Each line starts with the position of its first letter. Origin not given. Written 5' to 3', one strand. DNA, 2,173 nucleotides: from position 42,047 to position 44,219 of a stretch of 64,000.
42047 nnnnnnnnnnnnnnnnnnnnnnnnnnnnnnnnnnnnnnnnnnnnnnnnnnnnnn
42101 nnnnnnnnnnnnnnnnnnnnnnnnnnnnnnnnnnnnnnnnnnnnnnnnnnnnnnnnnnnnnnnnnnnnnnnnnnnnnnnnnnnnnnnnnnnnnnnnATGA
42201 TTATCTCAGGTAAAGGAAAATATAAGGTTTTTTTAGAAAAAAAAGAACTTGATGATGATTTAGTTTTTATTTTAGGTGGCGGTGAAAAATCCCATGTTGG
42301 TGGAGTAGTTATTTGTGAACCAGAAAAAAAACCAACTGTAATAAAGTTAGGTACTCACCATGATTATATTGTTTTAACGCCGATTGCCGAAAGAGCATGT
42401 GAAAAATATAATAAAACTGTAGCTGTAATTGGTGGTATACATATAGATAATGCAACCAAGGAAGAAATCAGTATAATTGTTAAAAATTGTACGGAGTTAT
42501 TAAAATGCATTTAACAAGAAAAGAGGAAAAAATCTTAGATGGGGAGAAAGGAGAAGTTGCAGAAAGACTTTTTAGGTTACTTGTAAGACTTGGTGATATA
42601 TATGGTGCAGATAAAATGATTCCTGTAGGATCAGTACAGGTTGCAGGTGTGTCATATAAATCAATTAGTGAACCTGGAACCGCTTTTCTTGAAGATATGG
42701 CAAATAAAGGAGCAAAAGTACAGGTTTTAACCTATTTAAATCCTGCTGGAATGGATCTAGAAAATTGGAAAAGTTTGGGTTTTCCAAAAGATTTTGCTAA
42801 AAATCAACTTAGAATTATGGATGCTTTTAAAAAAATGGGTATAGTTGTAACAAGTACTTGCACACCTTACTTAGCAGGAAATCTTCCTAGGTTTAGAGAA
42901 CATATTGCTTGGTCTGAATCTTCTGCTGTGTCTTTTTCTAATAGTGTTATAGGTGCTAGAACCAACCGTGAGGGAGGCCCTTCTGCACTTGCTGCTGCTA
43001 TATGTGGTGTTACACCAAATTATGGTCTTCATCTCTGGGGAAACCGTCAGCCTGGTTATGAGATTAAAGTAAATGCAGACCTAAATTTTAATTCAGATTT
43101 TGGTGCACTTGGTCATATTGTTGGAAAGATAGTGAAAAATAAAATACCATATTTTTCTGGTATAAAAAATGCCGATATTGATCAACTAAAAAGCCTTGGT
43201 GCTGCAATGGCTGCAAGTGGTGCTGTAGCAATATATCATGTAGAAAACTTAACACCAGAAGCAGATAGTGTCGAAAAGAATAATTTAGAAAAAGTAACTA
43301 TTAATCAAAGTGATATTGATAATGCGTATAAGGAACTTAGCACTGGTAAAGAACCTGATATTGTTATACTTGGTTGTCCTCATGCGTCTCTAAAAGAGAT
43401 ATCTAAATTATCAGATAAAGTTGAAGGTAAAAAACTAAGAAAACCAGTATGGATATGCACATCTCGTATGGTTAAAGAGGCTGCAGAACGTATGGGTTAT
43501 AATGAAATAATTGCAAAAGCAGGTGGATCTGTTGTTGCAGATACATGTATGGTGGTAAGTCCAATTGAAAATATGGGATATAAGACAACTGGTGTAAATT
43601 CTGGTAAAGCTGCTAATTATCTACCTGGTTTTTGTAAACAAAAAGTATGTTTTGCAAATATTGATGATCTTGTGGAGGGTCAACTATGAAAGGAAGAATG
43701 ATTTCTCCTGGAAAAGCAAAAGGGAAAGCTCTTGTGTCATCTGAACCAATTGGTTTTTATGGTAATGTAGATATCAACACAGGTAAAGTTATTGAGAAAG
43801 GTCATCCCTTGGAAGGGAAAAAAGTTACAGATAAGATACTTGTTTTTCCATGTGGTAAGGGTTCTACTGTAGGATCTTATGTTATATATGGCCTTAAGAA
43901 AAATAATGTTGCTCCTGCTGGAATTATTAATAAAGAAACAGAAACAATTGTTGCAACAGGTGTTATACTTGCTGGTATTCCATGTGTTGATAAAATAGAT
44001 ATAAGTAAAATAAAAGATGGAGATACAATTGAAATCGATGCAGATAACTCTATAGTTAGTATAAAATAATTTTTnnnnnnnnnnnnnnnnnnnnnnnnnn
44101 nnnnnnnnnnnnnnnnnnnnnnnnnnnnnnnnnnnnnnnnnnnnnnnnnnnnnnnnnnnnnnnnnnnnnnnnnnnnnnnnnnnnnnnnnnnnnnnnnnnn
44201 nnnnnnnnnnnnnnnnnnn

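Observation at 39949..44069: Archaeal (AcnX/UbiD-type) mevalonate pathway operon with an embedded unknown 105-aa gene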

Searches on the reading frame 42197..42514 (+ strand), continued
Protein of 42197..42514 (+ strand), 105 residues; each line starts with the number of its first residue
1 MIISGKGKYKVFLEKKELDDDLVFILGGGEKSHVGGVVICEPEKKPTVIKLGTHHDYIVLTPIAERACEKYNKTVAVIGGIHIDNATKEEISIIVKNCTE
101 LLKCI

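Call 61: find_encoding_contigs(protein=P0465, flank=6000, max_places=1)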
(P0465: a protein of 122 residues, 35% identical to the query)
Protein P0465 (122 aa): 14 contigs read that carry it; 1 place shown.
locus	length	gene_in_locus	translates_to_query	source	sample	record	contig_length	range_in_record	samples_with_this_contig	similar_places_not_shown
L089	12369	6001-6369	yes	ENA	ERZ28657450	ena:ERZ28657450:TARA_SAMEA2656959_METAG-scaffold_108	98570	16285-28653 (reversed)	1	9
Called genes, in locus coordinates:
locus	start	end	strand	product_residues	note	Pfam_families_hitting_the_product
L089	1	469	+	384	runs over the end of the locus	PF00669:Flagellin_N, PF00700:Flagellin_C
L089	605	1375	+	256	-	-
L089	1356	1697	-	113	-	PF03551:PadR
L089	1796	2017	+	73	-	-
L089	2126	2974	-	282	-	PF00696:AA_kinase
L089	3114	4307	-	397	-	PF16983:MFS_MOT1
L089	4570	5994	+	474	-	PF00132:Hexapep (faint), PF18776:Hexapep_loop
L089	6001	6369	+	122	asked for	PF21758:LpdD_chaperone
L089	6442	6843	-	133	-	PF00578:AhpC-TSA, PF08534:Redoxin (weak), PF10417:1-cysPrx_C (weak)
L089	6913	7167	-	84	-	PF00578:AhpC-TSA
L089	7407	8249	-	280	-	PF03009:GDPD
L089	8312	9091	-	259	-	PF13555:AAA_29 (faint), PF02463:SMC_N, PF00005:ABC_tran, PF09818:ABC_ATPase (faint), PF13401:AAA_22 (faint), PF13304:AAA_21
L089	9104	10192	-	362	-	PF00528:BPD_transp_1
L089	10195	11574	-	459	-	PF00528:BPD_transp_1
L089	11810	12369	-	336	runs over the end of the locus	PF00497:SBP_bac_3, PF09084:NMT1 (weak)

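Call 62: find_encoding_contigs(protein=P0396, flank=5000, max_places=1)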
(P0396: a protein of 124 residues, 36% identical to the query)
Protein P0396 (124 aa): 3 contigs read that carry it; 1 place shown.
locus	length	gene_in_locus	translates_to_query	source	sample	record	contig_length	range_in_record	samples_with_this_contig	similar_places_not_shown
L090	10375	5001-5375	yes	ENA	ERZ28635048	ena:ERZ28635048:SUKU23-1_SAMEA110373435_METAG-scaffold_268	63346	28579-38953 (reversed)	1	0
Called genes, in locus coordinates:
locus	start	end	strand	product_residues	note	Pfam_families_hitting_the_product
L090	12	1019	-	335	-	PF09084:NMT1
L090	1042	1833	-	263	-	PF00528:BPD_transp_1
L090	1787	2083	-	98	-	PF01910:Thiamine_BP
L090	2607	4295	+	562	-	PF00990:GGDEF, PF00156:Pribosyltran (weak)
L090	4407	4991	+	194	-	PF02441:Flavoprotein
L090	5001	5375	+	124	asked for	PF21758:LpdD_chaperone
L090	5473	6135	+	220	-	PF01966:HD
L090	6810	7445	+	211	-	-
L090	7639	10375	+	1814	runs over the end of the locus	PF20578:aBig_2, PF14478:DUF4430, PF00395:SLH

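Call 63: find_encoding_contigs(protein=P0442, flank=5000, max_places=1)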
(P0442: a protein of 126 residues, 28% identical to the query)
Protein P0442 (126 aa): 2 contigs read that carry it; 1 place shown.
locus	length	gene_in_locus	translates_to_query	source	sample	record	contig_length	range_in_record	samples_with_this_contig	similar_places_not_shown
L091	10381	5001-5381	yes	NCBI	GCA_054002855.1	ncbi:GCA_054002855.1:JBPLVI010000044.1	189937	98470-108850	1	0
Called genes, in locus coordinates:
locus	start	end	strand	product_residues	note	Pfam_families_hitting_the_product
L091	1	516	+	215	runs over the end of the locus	-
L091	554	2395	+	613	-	PF00391:PEP-utilizers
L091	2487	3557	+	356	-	PF01326:PPDK_N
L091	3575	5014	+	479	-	PF20695:UbiD_N, PF01977:UbiD, PF20696:UbiD_C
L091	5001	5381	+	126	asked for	PF21758:LpdD_chaperone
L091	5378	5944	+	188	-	PF02441:Flavoprotein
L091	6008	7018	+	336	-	PF13557:Phenol_MetA_deg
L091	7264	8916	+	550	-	PF00501:AMP-binding, PF13193:AMP-binding_C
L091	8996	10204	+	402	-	PF06792:UPF0261, PF23189:UPF0261_C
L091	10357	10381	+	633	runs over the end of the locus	PF02730:AFOR_N, PF01314:AFOR_C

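Call 64: find_encoding_contigs(protein=P0475, flank=5000, max_places=1)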
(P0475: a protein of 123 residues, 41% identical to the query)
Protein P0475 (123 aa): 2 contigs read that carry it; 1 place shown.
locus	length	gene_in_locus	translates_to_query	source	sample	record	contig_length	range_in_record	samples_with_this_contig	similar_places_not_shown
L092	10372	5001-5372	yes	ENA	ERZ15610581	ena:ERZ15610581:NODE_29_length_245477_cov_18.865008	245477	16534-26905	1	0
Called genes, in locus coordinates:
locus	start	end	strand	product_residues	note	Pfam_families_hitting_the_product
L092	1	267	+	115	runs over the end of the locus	PF00462:Glutaredoxin, PF03960:ArsC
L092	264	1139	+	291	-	PF00226:DnaJ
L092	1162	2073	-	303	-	PF00126:HTH_1, PF03466:LysR_substrate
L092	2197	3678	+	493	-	PF20695:UbiD_N, PF01977:UbiD, PF20696:UbiD_C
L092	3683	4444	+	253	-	PF04474:DUF554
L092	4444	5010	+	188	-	PF02441:Flavoprotein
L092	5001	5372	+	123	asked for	PF21758:LpdD_chaperone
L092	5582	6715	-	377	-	PF00480:ROK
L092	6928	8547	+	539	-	PF01232:Mannitol_dh, PF08125:Mannitol_dh_C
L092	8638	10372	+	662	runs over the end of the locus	PF01738:DLH (weak), PF02129:Peptidase_S15 (weak), PF20434:BD-FAE (weak)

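Call 81: list_cluster_members(proteins=[P0121, window:42197-42511:+, P0014, P0006, P0099])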
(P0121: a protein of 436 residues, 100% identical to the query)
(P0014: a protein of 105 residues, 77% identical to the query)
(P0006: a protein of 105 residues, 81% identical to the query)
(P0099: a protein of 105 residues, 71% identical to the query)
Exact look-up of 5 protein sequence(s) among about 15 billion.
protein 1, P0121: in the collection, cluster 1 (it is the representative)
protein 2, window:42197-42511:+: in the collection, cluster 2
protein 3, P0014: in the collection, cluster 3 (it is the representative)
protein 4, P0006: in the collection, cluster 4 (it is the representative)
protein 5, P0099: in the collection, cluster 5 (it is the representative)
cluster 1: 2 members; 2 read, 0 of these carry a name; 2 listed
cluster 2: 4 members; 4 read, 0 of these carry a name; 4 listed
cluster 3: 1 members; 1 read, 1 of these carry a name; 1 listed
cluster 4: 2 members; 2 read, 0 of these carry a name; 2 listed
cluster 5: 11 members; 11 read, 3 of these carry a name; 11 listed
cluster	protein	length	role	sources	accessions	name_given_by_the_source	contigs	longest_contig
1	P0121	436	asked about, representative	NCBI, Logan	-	-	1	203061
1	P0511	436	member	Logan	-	-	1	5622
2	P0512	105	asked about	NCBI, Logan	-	-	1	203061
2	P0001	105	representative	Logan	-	-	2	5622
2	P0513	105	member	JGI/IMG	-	-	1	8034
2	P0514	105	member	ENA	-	-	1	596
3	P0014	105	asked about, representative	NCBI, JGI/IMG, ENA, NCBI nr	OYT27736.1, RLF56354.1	hypothetical protein B6U98_06075 [Thermoplasmatales archaeon ex4572_165] | MAG: hypothetical protein B6U98_06075 [Thermoplasmatales archaeon ex4572_165]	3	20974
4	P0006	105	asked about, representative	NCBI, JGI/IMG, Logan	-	-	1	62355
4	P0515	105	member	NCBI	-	-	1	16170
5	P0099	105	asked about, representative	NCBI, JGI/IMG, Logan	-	-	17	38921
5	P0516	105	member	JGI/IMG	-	metal-dependent hydrolase (beta-lactamase superfamily II)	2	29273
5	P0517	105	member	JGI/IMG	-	metal-dependent hydrolase (beta-lactamase superfamily II)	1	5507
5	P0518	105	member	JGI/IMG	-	hypothetical protein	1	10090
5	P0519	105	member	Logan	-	-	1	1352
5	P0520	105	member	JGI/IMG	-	-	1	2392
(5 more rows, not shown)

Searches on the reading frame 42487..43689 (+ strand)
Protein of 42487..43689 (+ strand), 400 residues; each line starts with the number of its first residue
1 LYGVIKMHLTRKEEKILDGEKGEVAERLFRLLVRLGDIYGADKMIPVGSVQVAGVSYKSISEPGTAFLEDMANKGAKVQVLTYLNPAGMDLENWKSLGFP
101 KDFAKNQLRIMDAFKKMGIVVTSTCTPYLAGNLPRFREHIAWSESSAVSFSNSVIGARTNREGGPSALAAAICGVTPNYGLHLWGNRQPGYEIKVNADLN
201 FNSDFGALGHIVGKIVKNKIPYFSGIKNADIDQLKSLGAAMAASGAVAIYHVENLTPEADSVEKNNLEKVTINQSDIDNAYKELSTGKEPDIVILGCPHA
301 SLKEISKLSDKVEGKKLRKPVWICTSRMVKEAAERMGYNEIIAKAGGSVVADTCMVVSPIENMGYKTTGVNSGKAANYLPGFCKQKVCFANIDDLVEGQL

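Call 3: search_protein_families(library=pfam, proteins=[window:42487-43689:+], max_evalue=0.1)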
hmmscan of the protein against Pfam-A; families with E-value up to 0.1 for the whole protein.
window:42487-43689:+ (400 aa): 2 families
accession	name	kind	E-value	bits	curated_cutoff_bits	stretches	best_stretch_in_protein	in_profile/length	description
PF04412.18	AcnX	-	1.3e-156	521.8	31.5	1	7-397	1-400/400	Aconitase X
PF00330.25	Aconitase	-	0.0069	15.8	28.7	1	255-355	306-415/463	Aconitase family (aconitate hydratase)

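Call 4: search_protein_families(library=ncbifam, proteins=[window:42487-43689:+], max_evalue=0.1)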
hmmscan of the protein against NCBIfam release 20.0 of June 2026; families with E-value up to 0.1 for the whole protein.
window:42487-43689:+ (400 aa): 4 families
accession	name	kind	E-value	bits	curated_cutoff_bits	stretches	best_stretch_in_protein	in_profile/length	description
NF051439.1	C3LHypDHLhpIPSEAE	equivalog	1.5e-81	274.6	700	1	6-397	143-541/555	cis-3-hydroxy-L-proline dehydratase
NF004016.0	PRK05478.1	subfamily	0.018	13.6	510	1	277-354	327-408/468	3-isopropylmalate dehydratase large subunit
NF009116.0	PRK12466.1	subfamily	0.057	12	531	1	291-355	344-411/472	3-isopropylmalate dehydratase large subunit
NF041027.1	GSU2204_Se_pt_1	equivalog_domain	0.099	11.4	350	0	175-260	50-141/580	GSU2204 family CXXCH-containing (seleno)protein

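Call 22: search_solved_structures(query=window:42487-43689:+, max_evalue=0.00001)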
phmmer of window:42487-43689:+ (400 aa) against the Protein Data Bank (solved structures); distinct sequences matched with E-value up to 0.00001: 4.
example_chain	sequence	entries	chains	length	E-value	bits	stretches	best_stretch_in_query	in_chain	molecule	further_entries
7cnr_A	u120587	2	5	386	2.5e-110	372.6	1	7-383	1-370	DUF521 domain-containing protein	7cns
7d2r_A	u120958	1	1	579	8.2e-57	196.4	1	7-399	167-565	cis-3-hydroxy-L-proline dehydratase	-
7cnq_A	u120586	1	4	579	3.6e-55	191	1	7-399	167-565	cis-3-hydroxy-L-proline dehydratase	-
7cnp_A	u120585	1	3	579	3.6e-55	191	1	7-399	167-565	cis-3-hydroxy-L-proline dehydratase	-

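Call 69: search_solved_structures(query=window:42487-43689:+, max_evalue=0.00001, show_alignments=2)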
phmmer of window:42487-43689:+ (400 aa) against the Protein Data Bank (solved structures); distinct sequences matched with E-value up to 0.00001: 4.
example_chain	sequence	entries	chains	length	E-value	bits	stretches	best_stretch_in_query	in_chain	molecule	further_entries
7cnr_A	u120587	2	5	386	2.5e-110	372.6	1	7-383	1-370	DUF521 domain-containing protein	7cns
7d2r_A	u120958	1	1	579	8.2e-57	196.4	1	7-399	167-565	cis-3-hydroxy-L-proline dehydratase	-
7cnq_A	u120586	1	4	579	3.6e-55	191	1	7-399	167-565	cis-3-hydroxy-L-proline dehydratase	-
7cnp_A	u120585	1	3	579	3.6e-55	191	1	7-399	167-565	cis-3-hydroxy-L-proline dehydratase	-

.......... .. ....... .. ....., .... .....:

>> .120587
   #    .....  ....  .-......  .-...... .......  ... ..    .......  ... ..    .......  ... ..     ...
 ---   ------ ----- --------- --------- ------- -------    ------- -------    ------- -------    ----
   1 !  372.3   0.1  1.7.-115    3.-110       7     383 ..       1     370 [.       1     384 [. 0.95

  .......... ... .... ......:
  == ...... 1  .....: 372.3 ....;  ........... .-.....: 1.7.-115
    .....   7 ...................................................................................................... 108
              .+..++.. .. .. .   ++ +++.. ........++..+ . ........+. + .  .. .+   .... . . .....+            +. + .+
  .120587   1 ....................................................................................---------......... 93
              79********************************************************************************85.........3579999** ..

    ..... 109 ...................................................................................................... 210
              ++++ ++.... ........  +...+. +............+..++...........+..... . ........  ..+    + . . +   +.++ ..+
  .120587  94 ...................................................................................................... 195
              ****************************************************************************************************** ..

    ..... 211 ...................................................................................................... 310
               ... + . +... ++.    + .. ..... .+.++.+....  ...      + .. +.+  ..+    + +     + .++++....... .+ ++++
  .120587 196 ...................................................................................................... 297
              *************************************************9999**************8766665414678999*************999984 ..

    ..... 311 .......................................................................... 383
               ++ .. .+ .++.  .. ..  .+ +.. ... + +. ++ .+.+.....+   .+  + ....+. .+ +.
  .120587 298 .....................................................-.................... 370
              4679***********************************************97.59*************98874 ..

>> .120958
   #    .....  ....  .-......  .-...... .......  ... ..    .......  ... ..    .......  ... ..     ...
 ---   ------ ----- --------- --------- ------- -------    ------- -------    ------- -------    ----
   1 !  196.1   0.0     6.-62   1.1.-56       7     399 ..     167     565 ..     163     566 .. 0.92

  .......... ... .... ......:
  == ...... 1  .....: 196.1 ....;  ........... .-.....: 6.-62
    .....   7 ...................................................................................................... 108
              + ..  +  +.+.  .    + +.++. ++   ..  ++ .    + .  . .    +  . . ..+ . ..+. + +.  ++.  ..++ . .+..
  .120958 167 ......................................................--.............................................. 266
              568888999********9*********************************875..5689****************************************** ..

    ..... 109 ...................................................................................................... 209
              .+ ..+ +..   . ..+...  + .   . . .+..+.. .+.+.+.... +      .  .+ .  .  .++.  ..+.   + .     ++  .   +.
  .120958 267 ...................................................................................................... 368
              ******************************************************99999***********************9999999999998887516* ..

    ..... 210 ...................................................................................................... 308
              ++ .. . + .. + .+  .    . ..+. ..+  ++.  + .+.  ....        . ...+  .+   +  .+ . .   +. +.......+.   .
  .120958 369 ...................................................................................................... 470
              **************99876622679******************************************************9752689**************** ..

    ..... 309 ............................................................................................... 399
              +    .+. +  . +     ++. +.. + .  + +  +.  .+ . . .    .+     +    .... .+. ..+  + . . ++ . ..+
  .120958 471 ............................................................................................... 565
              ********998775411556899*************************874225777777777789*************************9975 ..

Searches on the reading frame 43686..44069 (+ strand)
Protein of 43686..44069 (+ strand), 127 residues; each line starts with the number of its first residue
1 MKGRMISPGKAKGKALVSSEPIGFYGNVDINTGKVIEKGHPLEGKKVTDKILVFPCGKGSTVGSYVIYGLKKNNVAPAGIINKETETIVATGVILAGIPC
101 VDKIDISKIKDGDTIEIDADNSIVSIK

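Call 3: search_protein_families(library=pfam, proteins=[window:43686-44069:+], max_evalue=0.1)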
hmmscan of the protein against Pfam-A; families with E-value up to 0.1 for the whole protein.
window:43686-44069:+ (127 aa): 2 families
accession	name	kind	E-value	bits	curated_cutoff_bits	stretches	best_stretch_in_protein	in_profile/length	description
PF01989.23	AcnX_swivel_put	-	7.6e-33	112.6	27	1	22-101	1-80/80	Aconitase X swivel domain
PF12888.12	Lipid_bd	-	0.072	13.3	25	1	23-54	86-117/141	Lipid-binding putative hydrolase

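Call 4: search_protein_families(library=ncbifam, proteins=[window:43686-44069:+], max_evalue=0.1)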
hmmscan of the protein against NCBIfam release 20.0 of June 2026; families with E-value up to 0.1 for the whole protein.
window:43686-44069:+ (127 aa): 2 families
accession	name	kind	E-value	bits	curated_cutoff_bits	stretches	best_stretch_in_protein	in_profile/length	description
NF003046.0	PRK03955.1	equivalog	4.1e-52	175.6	163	1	1-126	4-129/132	DUF126 domain-containing protein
NF051439.1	C3LHypDHLhpIPSEAE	equivalog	3.4e-22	78.6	700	1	5-109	2-106/555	cis-3-hydroxy-L-proline dehydratase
